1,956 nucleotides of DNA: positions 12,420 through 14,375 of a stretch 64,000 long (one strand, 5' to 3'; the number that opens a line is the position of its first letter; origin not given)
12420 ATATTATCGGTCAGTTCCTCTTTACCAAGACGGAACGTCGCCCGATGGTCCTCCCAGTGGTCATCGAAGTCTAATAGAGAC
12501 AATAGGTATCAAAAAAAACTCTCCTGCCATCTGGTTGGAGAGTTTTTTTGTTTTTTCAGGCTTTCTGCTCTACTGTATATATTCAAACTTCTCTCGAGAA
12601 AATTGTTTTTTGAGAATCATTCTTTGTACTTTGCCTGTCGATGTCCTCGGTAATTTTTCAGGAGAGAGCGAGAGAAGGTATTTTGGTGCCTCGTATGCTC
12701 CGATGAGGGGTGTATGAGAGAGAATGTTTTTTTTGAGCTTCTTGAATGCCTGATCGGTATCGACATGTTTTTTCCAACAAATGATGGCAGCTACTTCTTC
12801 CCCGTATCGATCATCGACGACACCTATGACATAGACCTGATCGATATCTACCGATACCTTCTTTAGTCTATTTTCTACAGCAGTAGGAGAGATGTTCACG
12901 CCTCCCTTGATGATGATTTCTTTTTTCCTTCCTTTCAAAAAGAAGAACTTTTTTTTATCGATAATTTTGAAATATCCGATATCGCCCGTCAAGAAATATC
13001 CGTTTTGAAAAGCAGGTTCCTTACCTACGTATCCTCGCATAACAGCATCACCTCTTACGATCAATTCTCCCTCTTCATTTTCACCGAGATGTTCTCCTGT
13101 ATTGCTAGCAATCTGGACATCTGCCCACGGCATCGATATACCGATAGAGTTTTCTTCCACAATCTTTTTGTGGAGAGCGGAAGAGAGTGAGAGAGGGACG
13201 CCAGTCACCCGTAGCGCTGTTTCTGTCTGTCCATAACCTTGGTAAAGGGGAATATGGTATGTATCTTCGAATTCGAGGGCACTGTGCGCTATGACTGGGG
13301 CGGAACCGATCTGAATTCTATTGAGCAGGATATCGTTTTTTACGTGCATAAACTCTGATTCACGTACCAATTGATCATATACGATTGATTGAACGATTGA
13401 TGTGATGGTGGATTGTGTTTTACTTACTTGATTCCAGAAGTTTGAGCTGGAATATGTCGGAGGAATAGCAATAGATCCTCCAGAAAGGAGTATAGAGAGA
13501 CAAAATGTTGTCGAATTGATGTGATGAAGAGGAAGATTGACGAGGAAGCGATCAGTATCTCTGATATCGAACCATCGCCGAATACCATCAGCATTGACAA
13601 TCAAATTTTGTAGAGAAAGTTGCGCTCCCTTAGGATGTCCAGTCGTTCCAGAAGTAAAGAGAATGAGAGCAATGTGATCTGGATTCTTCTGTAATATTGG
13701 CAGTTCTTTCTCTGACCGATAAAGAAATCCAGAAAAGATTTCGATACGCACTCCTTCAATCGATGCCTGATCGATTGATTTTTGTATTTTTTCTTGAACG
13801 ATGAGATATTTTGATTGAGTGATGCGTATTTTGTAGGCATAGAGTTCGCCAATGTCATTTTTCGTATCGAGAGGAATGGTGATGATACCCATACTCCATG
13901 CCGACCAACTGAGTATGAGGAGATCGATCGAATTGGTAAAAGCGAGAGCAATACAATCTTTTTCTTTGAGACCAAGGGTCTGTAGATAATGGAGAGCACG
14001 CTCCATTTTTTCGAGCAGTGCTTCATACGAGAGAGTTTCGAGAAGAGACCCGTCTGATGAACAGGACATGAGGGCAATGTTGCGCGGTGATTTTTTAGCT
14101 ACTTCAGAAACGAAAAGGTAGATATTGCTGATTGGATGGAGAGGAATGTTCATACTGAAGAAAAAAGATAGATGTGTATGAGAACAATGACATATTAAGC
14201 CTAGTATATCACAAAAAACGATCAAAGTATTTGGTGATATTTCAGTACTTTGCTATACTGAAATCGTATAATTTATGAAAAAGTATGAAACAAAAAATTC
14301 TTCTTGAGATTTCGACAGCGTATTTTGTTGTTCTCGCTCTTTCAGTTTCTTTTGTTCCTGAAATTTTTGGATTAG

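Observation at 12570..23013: Compact type-I-PKS / PUFA-synthase-like operon (ligase, KS-KS°, AT-ACP-KR-DH, PPTase, membrane acyltransferase, secreted Cys-rich protein) in a minimal CPR-like genome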

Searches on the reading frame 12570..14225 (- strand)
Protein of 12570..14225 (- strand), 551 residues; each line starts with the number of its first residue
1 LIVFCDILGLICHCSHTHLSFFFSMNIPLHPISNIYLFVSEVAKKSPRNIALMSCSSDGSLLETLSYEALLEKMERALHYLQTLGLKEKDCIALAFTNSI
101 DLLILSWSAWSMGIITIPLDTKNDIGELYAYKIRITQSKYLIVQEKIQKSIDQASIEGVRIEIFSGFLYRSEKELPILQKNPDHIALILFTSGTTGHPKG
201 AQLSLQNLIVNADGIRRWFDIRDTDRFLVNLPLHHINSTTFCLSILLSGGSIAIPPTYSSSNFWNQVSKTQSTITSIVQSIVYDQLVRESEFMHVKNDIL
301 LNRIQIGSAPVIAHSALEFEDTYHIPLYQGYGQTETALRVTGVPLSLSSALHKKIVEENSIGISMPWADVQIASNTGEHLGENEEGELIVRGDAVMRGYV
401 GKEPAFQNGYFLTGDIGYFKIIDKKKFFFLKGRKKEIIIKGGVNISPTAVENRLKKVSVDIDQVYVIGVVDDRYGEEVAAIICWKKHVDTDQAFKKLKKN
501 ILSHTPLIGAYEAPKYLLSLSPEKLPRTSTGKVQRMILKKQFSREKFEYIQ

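Call 3: search_protein_families(library=pfam, proteins=[window:12570-14225:-], max_evalue=0.01)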
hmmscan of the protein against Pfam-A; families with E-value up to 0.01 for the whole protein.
window:12570-14225:- (551 aa): 2 families
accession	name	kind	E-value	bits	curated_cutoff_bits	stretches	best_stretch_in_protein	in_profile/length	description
PF00501.34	AMP-binding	-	9.1e-56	189.7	29.9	1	41-399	3-383/384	AMP-binding enzyme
PF13193.12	AMP-binding_C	-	6.5e-05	24.2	24.5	1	451-532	3-76/76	AMP-binding enzyme C-terminal domain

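Call 11: search_protein_families(library=ncbifam, proteins=[window:12570-14225:-], max_evalue=0.01)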
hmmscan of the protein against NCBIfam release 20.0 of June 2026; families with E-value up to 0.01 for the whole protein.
window:12570-14225:- (551 aa): 104 families (the best 25 are shown)
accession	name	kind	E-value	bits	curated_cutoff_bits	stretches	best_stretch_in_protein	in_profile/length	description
NF004837.0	PRK06187.1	subfamily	3.6e-78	263.1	476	1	34-546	9-526/531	long-chain-fatty-acid--CoA ligase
NF002966.0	PRK03640.1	equivalog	1.2e-61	208.8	556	1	43-542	12-480/483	o-succinylbenzoate--CoA ligase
TIGR01923.1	menE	equivalog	1.2e-58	199.1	330.15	1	67-536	2-440/442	o-succinylbenzoate--CoA ligase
NF052269.1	Staph_lig_FadD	equivalog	4.1e-57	193.7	650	1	64-543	27-494/499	long-chain-fatty-acid--CoA ligase FadD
NF005702.0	PRK07514.1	subfamily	1.6e-56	191.7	558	1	63-544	28-502/506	malonyl-CoA synthase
NF004114.0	PRK05605.1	equivalog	1.1e-54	185.7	766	1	179-544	217-571/575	long-chain-fatty-acid--CoA ligase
NF005307.0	PRK06839.1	equivalog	2.8e-54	184.6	748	1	37-541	6-492/496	o-succinylbenzoate--CoA ligase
NF004511.1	PRK05852.1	equivalog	1.6e-53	182.1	650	1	39-542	5-504/505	FadD7 family fatty acid--CoA ligase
NF006572.0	PRK09088.1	equivalog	5.1e-50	170.6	696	1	59-542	23-487/491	acyl-CoA synthetase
NF005714.0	PRK07529.1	subfamily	1.5e-48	165.6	632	2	157-544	190-578/640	acyl-CoA synthetase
NF006181.0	PRK08314.1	subfamily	9.6e-48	162.8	705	2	172-541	193-553/563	long-chain-fatty-acid--CoA ligase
NF006182.0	PRK08316.1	subfamily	4.8e-46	157.3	663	1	42-545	20-520/523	fatty acyl-CoA synthetase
NF009233.0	PRK12583.1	subfamily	1.8e-45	155.4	832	2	183-540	202-548/558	fatty acid CoA ligase family protein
NF005797.0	PRK07638.1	equivalog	3.3e-42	144.6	518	1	41-543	9-480/487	acyl-CoA synthetase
NF005947.1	PRK08008.1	equivalog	6.7e-42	143.8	651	1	40-538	14-517/518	crotonobetaine/carnitine-CoA ligase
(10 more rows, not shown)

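Call 46: search_solved_structures(query=window:12570-14153:-, max_evalue=1e-20)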
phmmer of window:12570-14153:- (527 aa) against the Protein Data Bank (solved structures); distinct sequences matched with E-value up to 1e-20: 31.
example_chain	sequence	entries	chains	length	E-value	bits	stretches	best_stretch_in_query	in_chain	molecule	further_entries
6qjz_A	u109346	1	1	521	8.6e-45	156.5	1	151-518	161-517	oxalyl CoA-synthetase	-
5ie0_A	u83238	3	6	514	6e-42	147.1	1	16-519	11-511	Oxalate--CoA ligase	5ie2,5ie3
3r44_A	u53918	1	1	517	4.6e-41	144.2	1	11-519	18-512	fatty acyl CoA synthetase FADD13 (FATTY-ACYL-CoA SYNTHETASE)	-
8weu_A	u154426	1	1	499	5.4e-39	137.4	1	40-522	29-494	Fatty-acyl-CoA synthase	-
8wev_A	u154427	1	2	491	2.2e-38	135.3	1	40-518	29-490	Feruloyl-CoA Synthetase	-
5x8f_A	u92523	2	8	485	1.7e-33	119.2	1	39-515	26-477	2-succinylbenzoate--CoA ligase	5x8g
5buq_A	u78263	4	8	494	5.4e-33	117.6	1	39-514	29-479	2-succinylbenzoate--CoA ligase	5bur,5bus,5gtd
8aff_A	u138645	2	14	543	3.9e-31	111.4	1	156-521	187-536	Oxalate--CoA ligase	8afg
4fuq_A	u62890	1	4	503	6.7e-31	110.7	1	39-518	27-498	Malonyl CoA synthetase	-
4gxq_A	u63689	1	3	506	9e-31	110.3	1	39-518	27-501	Malonyl CoA synthetase, Benzoate-CoA ligase Chimeric protein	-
3ipl_A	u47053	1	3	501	3.9e-30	108.1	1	156-516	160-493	2-succinylbenzoate--CoA ligase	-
4fut_A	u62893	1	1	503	4.6e-30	107.9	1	39-518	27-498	Malonyl CoA synthetase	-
4gxr_A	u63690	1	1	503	1.5e-29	106.2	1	39-518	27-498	Malonyl CoA synthetase, Benzoate-CoA ligase Chimeric protein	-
4r0m_B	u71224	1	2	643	1.6e-28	102.8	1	42-523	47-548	McyG protein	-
7kyd_A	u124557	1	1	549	8.6e-28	100.4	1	49-522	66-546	Long-chain fatty-acyl-CoA synthetase CG6178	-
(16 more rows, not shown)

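Call 67: find_homologous_proteins(query=window:12570-14153:-)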
Query window:12570-14153:- (527 aa): 2546 proteins with E <= 0.001 among 8000 candidates; the best 120 are listed.
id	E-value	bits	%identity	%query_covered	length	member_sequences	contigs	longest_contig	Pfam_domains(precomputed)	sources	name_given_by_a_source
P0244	0.0e+0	1172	100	100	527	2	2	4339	PF00501.35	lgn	-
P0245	8.7e-237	805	68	98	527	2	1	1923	PF00501.35,PF13193.13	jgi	-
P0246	1.5e-220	751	65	98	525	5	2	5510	PF00501.35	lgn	-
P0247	1.5e-216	738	64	98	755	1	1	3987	PF00501.35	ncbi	-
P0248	2.6e-214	731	63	99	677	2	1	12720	PF00501.35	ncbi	ncbi:MAG: class I adenylate-forming enzyme family protein, partial [Candidatus Moraniibacteriota bac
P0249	6.6e-211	719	63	98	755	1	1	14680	PF00501.35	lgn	-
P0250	3.2e-204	697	60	98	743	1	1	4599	PF00501.35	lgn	-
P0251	2.2e-203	695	59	99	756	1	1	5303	PF00501.35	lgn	-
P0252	2.4e-203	694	60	99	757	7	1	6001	PF00501.35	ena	-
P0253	4.3e-201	687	60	98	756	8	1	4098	PF00501.35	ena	-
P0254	1.6e-200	685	62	97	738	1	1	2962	PF00501.35,PF13193.13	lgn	-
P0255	1.9e-200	685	58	98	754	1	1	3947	PF00501.35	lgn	-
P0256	1.4e-199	682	60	98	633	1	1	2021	PF00501.35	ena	-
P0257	2.3e-199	681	59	99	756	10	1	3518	PF00501.35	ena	-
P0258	2.4e-199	681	58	99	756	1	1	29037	PF00501.35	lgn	-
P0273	3.0e-195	668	58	99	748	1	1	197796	PF00501.35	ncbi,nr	ncbi:MAG: class I adenylate-forming enzyme family protein [bacterium]|nr:class I adenylate-forming e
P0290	1.1e-191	656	58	98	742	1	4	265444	PF00501.35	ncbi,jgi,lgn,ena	-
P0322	7.4e-188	643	58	97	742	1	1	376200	PF00501.35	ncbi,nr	ncbi:acyl--CoA ligase [Candidatus Kaiserbacteria bacterium]|nr:acyl--CoA ligase [Candidatus Kaiserba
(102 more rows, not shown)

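Call 68: find_encoding_contigs(protein=P0322, flank=8000, max_places=1)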
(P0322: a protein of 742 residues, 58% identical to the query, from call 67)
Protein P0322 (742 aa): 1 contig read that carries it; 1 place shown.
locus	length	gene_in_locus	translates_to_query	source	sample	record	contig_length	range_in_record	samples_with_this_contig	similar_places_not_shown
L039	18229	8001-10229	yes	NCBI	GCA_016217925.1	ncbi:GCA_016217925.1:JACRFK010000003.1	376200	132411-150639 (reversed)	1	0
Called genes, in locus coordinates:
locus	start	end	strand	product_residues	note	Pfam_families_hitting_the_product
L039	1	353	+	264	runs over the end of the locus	-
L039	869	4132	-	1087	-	PF25596:CPSase_L_D1, PF02222:ATP-grasp (weak), PF02786:CPSase_L_D2, PF02787:CPSase_L_D3, PF25596:CPSase_L_D1, PF02222:ATP-grasp, PF02786:CPSase_L_D2, PF02142:MGS, +5 more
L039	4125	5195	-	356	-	PF00988:CPSase_sm_chain, PF00117:GATase, PF07722:Peptidase_C26 (weak)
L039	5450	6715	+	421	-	PF01541:GIY-YIG (faint), PF27096:UvrC_M, PF02151:UVR, PF08459:UvrC_RNaseH_dom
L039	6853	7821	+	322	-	PF01820:Dala_Dala_lig_N, PF02655:ATP-grasp_3 (weak), PF07478:Dala_Dala_lig_C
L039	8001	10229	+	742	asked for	PF00501:AMP-binding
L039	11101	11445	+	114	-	PF00076:RRM_1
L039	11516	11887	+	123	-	-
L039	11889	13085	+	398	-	-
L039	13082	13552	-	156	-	PF09424:YqeY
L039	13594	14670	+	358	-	PF02646:RmuC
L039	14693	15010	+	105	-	PF00829:Ribosomal_L21p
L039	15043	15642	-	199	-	PF21176:RecR_HhH (weak), PF13662:Toprim_4, PF21175:RecR_C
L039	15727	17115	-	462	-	PF00772:DnaB, PF13481:AAA_25, PF03796:DnaB_C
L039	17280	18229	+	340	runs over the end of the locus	PF04545:Sigma70_r4, PF05066:HARE-HTH (weak)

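Call 69: find_encoding_contigs(protein=P0290, flank=8000, max_places=1)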
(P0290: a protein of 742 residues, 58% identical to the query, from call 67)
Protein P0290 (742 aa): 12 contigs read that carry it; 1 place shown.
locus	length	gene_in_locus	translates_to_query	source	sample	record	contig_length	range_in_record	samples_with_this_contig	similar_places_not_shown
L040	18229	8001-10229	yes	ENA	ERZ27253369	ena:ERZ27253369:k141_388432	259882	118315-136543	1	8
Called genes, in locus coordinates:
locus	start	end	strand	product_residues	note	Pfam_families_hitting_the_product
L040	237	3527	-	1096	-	PF25596:CPSase_L_D1, PF02222:ATP-grasp, PF02786:CPSase_L_D2, PF02787:CPSase_L_D3, PF25596:CPSase_L_D1, PF02786:CPSase_L_D2, PF02222:ATP-grasp, PF02142:MGS, +5 more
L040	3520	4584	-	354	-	PF00988:CPSase_sm_chain, PF00117:GATase, PF07722:Peptidase_C26 (weak)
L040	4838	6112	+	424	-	PF27096:UvrC_M, PF02151:UVR (weak), PF08459:UvrC_RNaseH_dom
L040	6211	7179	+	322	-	PF01820:Dala_Dala_lig_N, PF02655:ATP-grasp_3, PF07478:Dala_Dala_lig_C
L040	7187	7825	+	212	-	PF13847:Methyltransf_31, PF08241:Methyltransf_11, PF13649:Methyltransf_25 (weak)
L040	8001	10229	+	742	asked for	PF00501:AMP-binding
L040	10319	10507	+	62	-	-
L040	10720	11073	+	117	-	PF00076:RRM_1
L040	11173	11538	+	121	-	-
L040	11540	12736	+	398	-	-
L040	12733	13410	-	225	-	PF09424:YqeY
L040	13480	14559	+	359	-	PF02646:RmuC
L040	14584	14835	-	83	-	-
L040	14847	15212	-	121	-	-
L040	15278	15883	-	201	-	PF21176:RecR_HhH (weak), PF01751:Toprim (weak), PF13662:Toprim_4, PF21175:RecR_C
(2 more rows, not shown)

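Call 70: find_encoding_contigs(protein=P0273, flank=8000, max_places=1)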
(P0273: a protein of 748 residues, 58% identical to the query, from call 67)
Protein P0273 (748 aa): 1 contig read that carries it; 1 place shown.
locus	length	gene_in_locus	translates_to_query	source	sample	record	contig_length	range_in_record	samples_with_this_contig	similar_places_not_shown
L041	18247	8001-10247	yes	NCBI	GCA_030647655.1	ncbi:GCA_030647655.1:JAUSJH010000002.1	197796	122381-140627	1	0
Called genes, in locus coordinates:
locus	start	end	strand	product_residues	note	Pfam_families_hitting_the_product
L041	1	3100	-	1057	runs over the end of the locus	PF25596:CPSase_L_D1, PF02222:ATP-grasp, PF02786:CPSase_L_D2, PF07478:Dala_Dala_lig_C, PF02787:CPSase_L_D3, PF25596:CPSase_L_D1, PF02786:CPSase_L_D2, PF02222:ATP-grasp, +5 more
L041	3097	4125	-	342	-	PF00988:CPSase_sm_chain, PF00117:GATase, PF07722:Peptidase_C26 (weak)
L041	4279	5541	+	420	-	PF01541:GIY-YIG (weak), PF27096:UvrC_M, PF02151:UVR (weak), PF08459:UvrC_RNaseH_dom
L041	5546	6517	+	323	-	PF01820:Dala_Dala_lig_N, PF02655:ATP-grasp_3, PF07478:Dala_Dala_lig_C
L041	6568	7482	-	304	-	PF00294:PfkB (weak)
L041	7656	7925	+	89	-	PF01541:GIY-YIG, PF10544:T5orf172 (weak)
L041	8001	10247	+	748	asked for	PF00501:AMP-binding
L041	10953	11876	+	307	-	PF01471:PG_binding_1 (faint), PF00801:PKD (faint), PF18911:PKD_4 (faint)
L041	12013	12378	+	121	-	-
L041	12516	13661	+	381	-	-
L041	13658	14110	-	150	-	PF09424:YqeY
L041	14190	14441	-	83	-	-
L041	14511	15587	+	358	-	PF02646:RmuC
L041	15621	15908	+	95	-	-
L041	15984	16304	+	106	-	PF00829:Ribosomal_L21p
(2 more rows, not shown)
